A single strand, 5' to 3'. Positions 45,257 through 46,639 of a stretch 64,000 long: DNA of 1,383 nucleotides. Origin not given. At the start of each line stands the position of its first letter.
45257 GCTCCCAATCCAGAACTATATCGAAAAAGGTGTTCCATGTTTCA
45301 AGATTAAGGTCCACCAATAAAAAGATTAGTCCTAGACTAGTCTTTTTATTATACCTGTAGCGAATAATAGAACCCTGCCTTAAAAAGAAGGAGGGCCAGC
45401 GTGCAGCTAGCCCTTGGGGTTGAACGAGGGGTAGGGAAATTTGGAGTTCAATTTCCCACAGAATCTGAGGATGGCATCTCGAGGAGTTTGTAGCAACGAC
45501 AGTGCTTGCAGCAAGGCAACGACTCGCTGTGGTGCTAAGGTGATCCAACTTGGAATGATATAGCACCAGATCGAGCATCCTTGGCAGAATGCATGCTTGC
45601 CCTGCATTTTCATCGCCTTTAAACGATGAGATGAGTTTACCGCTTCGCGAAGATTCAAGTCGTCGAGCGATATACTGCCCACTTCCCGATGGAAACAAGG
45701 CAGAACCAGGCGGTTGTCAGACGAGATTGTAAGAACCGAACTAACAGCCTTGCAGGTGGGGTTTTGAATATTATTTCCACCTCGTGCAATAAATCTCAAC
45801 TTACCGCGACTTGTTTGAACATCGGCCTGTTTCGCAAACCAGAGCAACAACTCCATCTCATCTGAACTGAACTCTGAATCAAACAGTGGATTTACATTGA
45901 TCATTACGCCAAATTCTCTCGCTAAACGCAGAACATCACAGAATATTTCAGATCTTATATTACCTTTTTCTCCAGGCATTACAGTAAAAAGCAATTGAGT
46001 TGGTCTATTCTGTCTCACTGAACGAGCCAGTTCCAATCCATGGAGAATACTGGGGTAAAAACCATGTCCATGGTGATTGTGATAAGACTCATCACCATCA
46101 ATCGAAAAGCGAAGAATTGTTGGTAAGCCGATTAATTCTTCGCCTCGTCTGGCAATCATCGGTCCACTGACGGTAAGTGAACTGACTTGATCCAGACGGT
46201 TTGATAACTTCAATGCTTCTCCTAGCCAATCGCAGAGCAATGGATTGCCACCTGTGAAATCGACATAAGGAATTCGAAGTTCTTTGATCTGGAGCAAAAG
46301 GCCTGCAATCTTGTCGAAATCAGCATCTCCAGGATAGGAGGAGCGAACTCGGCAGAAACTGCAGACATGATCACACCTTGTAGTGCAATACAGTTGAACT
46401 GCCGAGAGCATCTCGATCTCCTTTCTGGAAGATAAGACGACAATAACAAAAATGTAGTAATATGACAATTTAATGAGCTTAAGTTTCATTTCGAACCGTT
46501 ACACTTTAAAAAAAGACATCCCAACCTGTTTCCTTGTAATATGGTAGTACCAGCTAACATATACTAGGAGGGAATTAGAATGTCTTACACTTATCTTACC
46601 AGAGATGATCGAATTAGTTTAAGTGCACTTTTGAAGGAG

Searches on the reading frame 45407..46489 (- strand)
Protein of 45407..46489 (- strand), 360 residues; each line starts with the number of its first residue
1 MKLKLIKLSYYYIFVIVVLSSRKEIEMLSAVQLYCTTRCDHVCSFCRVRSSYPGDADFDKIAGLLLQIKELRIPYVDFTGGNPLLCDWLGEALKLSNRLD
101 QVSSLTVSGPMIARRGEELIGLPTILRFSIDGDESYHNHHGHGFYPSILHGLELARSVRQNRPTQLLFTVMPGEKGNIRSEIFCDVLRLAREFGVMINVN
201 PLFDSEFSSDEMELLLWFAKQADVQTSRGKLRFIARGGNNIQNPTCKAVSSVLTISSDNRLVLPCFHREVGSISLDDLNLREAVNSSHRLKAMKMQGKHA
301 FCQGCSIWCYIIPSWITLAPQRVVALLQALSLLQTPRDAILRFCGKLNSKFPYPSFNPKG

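Call 8: search_protein_families(library=pfam, proteins=[window:45407-46489:-], max_evalue=0.001)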
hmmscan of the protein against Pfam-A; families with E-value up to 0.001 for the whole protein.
window:45407-46489:- (360 aa): 1 family
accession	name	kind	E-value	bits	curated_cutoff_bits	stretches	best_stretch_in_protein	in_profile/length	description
PF04055.27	Radical_SAM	-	3.4e-10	40.8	29.5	1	35-175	3-155/166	Radical SAM superfamily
